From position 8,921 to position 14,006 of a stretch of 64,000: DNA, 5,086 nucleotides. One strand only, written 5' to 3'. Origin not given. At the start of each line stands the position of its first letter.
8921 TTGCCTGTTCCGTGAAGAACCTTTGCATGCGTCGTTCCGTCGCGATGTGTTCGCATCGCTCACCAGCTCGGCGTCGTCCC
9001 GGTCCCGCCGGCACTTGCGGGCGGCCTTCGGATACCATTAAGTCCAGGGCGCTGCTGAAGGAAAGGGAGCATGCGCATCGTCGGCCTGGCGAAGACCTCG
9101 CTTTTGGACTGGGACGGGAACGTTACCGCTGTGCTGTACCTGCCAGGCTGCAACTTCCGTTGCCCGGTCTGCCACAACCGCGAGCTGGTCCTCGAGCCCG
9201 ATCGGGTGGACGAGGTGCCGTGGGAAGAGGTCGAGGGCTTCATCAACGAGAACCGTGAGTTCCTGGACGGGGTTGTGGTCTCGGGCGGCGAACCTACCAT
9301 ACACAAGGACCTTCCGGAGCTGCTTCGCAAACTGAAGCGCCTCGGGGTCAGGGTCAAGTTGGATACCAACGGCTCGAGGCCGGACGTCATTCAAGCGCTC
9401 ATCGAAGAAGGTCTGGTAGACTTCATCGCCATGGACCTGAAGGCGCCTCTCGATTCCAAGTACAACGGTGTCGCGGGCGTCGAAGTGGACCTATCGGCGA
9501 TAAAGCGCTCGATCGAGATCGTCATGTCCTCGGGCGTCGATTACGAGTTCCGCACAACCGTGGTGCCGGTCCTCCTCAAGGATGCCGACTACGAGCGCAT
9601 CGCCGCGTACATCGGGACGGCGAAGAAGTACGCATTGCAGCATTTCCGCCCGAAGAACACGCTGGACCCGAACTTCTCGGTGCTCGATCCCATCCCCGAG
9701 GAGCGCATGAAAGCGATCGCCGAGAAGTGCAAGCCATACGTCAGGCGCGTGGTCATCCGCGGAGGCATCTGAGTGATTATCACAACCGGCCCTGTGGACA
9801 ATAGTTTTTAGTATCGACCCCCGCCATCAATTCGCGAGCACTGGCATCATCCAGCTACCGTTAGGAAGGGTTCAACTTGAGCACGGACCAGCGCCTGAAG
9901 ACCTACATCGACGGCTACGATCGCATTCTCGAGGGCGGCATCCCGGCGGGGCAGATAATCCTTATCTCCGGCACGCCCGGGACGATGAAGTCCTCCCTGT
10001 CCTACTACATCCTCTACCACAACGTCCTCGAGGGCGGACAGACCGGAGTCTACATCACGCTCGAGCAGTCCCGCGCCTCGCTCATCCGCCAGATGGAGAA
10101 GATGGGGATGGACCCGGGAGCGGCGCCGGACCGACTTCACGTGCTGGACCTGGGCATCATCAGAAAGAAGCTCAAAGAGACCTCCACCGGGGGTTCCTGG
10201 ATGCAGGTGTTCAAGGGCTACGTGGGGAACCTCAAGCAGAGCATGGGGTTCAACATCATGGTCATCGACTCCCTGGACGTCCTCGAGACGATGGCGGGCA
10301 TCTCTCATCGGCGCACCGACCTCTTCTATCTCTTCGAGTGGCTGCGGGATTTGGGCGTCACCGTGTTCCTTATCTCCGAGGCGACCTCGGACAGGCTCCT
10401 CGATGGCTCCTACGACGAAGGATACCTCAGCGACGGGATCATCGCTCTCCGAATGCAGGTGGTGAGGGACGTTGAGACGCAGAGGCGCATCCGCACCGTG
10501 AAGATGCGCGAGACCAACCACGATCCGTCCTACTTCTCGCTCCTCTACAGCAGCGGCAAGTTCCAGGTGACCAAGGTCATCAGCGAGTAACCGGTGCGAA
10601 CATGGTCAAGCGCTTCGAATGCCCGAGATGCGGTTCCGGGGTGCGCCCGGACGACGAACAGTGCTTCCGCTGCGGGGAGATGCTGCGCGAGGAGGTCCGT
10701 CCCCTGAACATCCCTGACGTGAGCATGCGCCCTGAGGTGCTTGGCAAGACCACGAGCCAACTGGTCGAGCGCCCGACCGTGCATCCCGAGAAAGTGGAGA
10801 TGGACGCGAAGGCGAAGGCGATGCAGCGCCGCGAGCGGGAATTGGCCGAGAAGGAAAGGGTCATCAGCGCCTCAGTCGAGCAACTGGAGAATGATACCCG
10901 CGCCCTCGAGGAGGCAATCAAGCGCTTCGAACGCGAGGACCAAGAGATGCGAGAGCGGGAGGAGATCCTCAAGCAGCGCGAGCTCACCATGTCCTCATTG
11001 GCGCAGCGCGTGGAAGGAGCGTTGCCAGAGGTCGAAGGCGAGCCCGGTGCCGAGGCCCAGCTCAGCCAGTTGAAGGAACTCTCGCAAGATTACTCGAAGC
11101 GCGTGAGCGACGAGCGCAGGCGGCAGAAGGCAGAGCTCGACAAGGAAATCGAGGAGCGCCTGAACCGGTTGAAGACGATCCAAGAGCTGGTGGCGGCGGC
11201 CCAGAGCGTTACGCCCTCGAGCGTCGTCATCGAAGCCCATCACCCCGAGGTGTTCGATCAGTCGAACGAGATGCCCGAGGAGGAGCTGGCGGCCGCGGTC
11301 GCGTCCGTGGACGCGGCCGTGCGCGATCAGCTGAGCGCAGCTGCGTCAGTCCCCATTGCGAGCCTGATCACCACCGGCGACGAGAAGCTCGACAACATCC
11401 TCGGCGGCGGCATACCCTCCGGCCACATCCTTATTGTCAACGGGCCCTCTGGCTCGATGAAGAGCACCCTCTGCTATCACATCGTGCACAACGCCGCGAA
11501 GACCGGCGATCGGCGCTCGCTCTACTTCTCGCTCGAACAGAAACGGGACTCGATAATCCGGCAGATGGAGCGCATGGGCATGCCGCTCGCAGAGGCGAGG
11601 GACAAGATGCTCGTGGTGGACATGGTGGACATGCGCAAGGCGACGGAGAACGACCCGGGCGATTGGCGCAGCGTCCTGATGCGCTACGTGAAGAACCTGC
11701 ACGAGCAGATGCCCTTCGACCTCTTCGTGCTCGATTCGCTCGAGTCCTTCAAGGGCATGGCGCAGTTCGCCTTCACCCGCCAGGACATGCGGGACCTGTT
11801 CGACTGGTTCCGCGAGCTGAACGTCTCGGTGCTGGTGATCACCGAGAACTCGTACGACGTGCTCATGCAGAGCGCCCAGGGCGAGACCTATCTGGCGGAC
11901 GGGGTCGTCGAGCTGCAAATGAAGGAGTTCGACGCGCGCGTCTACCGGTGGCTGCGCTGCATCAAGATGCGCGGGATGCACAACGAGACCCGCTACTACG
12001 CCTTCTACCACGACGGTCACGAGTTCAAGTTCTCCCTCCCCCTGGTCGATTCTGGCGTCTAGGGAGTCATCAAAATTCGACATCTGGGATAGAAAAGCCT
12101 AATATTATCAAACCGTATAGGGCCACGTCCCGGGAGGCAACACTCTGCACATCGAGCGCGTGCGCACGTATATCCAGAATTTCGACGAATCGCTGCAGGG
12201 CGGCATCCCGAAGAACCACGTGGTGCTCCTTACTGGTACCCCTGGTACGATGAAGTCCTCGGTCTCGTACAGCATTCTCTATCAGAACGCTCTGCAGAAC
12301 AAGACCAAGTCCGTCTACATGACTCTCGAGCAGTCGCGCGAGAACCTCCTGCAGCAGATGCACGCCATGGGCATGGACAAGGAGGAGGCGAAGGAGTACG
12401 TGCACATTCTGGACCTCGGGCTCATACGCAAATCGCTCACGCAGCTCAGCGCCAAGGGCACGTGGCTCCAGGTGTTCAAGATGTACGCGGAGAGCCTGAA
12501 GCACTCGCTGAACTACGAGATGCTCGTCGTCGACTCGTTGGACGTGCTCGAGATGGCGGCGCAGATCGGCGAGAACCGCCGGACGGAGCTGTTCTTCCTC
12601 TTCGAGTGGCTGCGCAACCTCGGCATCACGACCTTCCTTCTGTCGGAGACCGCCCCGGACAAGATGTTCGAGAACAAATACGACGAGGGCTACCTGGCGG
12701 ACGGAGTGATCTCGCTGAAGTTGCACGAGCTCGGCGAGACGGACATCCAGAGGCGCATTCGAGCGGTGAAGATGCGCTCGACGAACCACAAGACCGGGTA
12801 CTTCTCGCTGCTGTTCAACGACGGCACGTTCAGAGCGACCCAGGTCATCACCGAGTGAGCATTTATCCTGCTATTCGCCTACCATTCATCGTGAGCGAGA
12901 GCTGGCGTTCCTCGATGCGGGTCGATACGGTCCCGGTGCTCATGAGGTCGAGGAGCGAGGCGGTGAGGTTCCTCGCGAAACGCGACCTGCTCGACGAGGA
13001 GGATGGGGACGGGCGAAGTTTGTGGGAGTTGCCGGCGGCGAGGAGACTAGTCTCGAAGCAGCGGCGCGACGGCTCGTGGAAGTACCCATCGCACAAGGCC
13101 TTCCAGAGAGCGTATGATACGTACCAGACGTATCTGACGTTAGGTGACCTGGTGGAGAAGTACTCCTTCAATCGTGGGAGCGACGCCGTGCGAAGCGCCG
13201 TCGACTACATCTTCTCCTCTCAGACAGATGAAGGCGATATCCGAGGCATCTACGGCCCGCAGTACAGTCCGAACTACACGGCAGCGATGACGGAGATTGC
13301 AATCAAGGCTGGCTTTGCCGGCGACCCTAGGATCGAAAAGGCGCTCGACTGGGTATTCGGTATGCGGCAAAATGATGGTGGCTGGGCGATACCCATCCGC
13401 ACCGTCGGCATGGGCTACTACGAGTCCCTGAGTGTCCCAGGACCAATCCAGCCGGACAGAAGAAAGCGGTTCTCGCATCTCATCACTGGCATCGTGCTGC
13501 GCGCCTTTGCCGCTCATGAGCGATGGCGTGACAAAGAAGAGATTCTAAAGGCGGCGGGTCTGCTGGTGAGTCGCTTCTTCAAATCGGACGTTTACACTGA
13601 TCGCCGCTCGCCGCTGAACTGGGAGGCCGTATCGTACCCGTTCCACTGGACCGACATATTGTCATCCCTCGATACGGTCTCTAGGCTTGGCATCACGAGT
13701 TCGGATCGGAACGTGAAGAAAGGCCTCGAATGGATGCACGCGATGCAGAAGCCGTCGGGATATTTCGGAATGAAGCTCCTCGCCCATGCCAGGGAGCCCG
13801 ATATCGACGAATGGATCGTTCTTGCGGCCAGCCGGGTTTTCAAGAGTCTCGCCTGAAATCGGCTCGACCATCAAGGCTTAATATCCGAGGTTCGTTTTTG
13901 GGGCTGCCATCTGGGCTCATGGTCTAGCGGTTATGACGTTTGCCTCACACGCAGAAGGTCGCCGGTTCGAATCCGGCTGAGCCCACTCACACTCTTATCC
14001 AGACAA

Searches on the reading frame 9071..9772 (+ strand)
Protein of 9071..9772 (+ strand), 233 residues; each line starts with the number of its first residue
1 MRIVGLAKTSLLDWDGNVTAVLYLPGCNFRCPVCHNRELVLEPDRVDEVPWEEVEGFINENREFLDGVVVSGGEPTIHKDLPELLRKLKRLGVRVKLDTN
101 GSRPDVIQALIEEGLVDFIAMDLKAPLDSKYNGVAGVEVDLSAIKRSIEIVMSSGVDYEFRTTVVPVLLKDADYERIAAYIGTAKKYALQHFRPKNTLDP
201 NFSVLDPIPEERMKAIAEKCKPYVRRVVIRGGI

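Call 57: list_cluster_members(proteins=[window:9071-9772:+, window:9877-10590:+, window:10602-12062:+, window:12160-12858:+, window:12915-13856:+, window:8469-8891:-, window:7358-8398:-, window:5873-7078:+, window:4992-5483:-, window:4166-4999:-])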
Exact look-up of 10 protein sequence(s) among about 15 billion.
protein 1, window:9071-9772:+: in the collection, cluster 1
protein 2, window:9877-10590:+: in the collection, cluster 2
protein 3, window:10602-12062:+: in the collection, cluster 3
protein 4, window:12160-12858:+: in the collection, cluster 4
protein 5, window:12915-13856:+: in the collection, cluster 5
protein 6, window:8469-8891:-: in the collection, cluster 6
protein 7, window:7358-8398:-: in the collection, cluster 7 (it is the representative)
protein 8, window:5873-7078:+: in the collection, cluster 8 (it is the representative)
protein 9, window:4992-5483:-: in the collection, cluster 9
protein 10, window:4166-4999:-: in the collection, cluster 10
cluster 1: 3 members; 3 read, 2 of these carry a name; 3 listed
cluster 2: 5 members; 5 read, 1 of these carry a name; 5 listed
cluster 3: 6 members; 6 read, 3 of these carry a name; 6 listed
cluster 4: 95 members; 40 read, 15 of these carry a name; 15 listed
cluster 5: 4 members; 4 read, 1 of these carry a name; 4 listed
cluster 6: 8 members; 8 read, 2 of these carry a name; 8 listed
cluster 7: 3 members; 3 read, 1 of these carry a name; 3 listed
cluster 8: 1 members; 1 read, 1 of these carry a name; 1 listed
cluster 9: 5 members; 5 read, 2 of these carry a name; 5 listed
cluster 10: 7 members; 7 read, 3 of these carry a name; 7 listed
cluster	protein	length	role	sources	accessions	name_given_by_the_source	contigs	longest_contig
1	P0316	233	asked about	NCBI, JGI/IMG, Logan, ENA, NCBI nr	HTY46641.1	MAG TPA: anaerobic ribonucleoside-triphosphate reductase activating protein ... | anaerobic ribonucleoside-triphosphate reductase activating protein ...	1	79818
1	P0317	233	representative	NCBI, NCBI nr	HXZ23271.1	MAG TPA: anaerobic ribonucleoside-triphosphate reductase activating protein ... | anaerobic ribonucleoside-triphosphate reductase activating protein ...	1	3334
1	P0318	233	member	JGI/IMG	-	-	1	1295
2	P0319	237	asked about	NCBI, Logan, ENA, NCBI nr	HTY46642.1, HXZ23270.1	MAG TPA: ATPase domain-containing protein [Methanomassiliicoccales archaeon] | ATPase domain-containing protein [Methanomassiliicoccales archaeon]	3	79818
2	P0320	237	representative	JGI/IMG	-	-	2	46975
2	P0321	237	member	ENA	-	-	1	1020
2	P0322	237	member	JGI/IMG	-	-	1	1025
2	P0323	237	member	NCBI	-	-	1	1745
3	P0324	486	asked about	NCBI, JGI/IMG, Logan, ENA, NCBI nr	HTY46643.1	MAG TPA: ATPase domain-containing protein [Methanomassiliicoccales archaeon] | ATPase domain-containing protein [Methanomassiliicoccales archaeon]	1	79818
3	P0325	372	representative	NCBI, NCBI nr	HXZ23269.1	MAG TPA: ATPase domain-containing protein, partial [Methanomassiliicoccales archaeon] | ATPase domain-containing protein [Methanomassiliicoccales archaeon]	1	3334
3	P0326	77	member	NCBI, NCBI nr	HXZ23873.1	MAG TPA: ATPase domain-containing protein, partial [Methanomassiliicoccales archaeon] | ATPase domain-containing protein [Methanomassiliicoccales archaeon]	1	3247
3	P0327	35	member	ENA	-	-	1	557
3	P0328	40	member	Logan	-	-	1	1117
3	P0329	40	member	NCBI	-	-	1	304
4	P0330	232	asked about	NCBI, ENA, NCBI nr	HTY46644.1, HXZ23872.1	MAG TPA: RAD55 family ATPase [Methanomassiliicoccales archaeon] | RAD55 family ATPase [Methanomassiliicoccales archaeon]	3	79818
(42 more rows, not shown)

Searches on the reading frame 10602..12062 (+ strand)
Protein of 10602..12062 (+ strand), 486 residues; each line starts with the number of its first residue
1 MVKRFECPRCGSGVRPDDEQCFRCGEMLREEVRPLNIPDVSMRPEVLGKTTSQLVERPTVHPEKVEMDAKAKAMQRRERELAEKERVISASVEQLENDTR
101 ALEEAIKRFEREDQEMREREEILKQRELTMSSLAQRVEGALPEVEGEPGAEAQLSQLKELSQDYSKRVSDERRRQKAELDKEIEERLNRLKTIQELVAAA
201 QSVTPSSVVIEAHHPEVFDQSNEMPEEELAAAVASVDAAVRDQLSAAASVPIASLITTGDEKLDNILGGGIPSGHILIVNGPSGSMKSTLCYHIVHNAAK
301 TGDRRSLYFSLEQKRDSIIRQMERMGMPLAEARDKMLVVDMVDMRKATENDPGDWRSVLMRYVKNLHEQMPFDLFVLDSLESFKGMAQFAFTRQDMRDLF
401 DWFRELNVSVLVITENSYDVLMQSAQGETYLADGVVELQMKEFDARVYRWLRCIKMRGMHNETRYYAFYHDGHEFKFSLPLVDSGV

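Call 8: search_protein_families(library=ncbifam, proteins=[window:10602-12062:+])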
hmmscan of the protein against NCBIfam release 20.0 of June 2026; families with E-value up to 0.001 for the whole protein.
window:10602-12062:+ (486 aa): 23 families
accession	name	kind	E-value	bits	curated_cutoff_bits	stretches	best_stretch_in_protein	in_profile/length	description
NF006799.0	PRK09302.1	equivalog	3e-25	88.8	408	1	257-469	14-230/515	circadian clock protein KaiC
TIGR03881.1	KaiC_arch_4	hypoth_equivalog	1e-20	74.4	247.8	1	256-467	3-217/231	KaiC domain-containing protein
TIGR03880.1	KaiC_arch_3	hypoth_equivalog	3.7e-20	72.4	249.45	1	261-464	3-206/224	KaiC domain-containing protein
NF052589.1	ArlH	equivalog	4.8e-17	62.4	215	1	259-463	5-207/229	archaellum protein ArlH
NF004723.0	PRK06067.1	subfamily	2.1e-14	53.6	194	1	253-463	13-219/243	flagellar accessory protein FlaH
TIGR03877.1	thermo_KaiC_1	hypoth_equivalog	4.4e-11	42.7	307.25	1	257-465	5-220/238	KaiC domain-containing protein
TIGR02655.1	circ_KaiC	equivalog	1.3e-08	33.9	546.25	1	256-468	3-219/484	circadian clock protein KaiC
TIGR00416.1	sms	equivalog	2.1e-07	30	403.05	1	222-330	42-149/454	DNA repair protein RadA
NF005852.0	PRK07773.1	equivalog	3.2e-07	29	780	1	207-357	151-289/886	replicative DNA helicase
NF006320.0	PRK08533.1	equivalog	4.5e-07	29.7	215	1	260-450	10-195/230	flagellar accessory protein FlaH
TIGR00665.1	DnaB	equivalog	1.1e-06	27.8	385.25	1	180-322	103-243/435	replicative DNA helicase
TIGR02012.1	tigrfam_recA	equivalog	2.4e-06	27.1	325.3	1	254-304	34-85/321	recombinase RecA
NF003301.0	PRK04301.1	equivalog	6.1e-06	25.6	259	1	255-380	82-206/316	DNA repair and recombination protein RadA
TIGR02237.1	recomb_radB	equivalog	7.3e-06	26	172.4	1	263-383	1-109/210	DNA repair and recombination protein RadB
NF004629.0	PRK05973.1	equivalog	9.9e-05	21.5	156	1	271-341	61-129/237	DNA helicase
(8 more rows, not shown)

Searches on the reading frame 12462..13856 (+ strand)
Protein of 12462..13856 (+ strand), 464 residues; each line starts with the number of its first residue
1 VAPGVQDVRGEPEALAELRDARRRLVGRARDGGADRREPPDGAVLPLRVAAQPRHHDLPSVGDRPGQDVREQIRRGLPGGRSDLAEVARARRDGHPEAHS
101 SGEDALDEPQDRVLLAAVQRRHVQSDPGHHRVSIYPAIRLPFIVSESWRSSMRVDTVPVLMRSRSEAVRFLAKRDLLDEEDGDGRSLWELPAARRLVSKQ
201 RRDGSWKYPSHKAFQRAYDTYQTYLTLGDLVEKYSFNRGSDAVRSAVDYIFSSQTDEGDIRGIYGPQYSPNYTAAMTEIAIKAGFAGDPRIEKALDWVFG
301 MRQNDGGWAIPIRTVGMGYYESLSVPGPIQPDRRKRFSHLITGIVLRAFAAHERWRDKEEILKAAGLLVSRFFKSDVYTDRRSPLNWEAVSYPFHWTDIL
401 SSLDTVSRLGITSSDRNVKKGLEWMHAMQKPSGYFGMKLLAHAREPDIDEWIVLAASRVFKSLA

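Call 8: search_protein_families(library=ncbifam, proteins=[window:12462-13856:+])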
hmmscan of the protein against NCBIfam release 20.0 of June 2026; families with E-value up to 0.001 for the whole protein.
window:12462-13856:+ (464 aa): 3 families
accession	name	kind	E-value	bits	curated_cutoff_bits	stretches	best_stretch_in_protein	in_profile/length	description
TIGR01507.1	hopene_cyclase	equivalog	1.7e-08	33.3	431.1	1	232-309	465-542/640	squalene--hopene cyclase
TIGR01787.1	squalene_cyclas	subfamily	2.9e-08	32.8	322.7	2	242-310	460-529/622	squalene/oxidosqualene cyclases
TIGR03463.1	osq_cycl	subfamily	0.00022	19.7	851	0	240-309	476-545/634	2,3-oxidosqualene cyclase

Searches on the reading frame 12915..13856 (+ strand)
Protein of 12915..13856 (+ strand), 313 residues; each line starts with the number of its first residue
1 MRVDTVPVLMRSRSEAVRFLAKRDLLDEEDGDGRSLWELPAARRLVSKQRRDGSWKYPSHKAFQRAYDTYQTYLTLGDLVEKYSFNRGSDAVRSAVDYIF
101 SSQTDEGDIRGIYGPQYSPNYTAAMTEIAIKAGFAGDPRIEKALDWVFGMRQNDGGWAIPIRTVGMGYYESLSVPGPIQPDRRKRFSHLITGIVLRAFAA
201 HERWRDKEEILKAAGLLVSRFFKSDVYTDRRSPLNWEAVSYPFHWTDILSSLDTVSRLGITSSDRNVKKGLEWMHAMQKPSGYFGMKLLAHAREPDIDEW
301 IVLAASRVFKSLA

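Call 43: find_homologous_proteins(query=window:12915-13856:+, max_evalue=1e-10)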
Query window:12915-13856:+ (313 aa): 1750 proteins with E <= 1e-10 among 6523 candidates; the best 120 are listed.
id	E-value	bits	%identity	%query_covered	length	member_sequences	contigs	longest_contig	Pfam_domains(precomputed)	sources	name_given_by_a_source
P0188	1.6e-209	713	100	100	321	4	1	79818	PF13243.13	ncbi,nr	ncbi:MAG TPA: hypothetical protein VMB46_03150 [Methanomassiliicoccales archaeon]|nr:hypothetical pr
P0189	1.6e-151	523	74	100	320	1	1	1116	PF13243.13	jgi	-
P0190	4.4e-151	521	73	99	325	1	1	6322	PF13243.13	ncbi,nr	ncbi:MAG: hypothetical protein LUO79_03150 [Methanomassiliicoccales archaeon]|nr:hypothetical protei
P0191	1.2e-144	500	71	100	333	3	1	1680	PF13243.13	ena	-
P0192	3.1e-139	482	67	100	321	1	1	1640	PF13243.13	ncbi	-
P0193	2.8e-136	472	66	100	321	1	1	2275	PF13243.13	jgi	jgi:hypothetical protein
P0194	1.2e-125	438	63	100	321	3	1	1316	PF13243.13,PF13249.13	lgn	-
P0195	1.4e-121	424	63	99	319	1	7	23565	PF13243.13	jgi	jgi:hypothetical protein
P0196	7.1e-115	402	58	99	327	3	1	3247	PF13243.13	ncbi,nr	ncbi:MAG TPA: prenyltransferase/squalene oxidase repeat-containing protein [Methanomassiliicoccales 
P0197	3.4e-97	344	50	99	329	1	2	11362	PF13243.13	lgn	-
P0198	8.9e-96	339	50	98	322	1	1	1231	PF13243.13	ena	-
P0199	1.1e-95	339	49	99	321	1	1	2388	PF13243.13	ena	-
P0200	1.6e-94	335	50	99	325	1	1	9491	PF13243.13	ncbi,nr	ncbi:MAG: terpene cyclase/mutase family protein [Chloroflexi bacterium]|nr:terpene cyclase/mutase fa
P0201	2.2e-94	335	48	99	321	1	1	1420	PF13243.13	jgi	jgi:hypothetical protein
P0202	4.6e-94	334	48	100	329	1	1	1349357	PF13243.13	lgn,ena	-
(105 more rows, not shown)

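Call 44: find_encoding_contigs(protein=P0190, flank=10000, max_places=6)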
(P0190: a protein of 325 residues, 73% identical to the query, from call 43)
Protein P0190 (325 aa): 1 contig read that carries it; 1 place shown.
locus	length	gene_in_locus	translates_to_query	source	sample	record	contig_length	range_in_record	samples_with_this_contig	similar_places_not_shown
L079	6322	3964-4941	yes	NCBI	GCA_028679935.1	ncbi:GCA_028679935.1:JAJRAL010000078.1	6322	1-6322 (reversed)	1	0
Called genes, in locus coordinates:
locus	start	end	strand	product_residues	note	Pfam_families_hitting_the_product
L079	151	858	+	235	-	PF13353:Fer4_12, PF04055:Radical_SAM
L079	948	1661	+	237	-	PF06745:ATPase, PF13481:AAA_25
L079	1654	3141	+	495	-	PF13481:AAA_25, PF06745:ATPase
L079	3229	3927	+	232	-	PF03796:DnaB_C (weak), PF06745:ATPase, PF13481:AAA_25 (weak), PF23442:DUF7125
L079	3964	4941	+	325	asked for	PF13243:SQHop_cyclase_C (faint)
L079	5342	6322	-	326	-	PF09851:SHOCT (weak)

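Call 45: find_encoding_contigs(protein=P0196, flank=10000, max_places=6)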
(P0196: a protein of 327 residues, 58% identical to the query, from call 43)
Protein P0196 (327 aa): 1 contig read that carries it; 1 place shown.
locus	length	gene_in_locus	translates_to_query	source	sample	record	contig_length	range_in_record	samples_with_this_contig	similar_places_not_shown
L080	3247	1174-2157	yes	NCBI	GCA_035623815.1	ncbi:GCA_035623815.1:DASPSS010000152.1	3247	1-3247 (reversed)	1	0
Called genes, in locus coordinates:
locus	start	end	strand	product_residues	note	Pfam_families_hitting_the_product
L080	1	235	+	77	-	PF06745:ATPase (weak)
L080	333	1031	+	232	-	PF03796:DnaB_C (weak), PF06745:ATPase, PF13481:AAA_25 (weak), PF23442:DUF7125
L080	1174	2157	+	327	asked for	PF13243:SQHop_cyclase_C (weak)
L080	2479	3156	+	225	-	PF00753:Lactamase_B, PF13483:Lactamase_B_3, PF12706:Lactamase_B_2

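Call 86: search_protein_families(library=pfam, proteins=[window:12915-13856:+], max_evalue=0.001)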
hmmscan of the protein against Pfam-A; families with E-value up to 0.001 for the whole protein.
window:12915-13856:+ (313 aa): 1 family
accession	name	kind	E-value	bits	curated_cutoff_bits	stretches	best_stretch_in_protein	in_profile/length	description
PF13243.12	SQHop_cyclase_C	-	1.8e-09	37.5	26.1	1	79-158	148-227/319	Squalene-hopene cyclase C-terminal domain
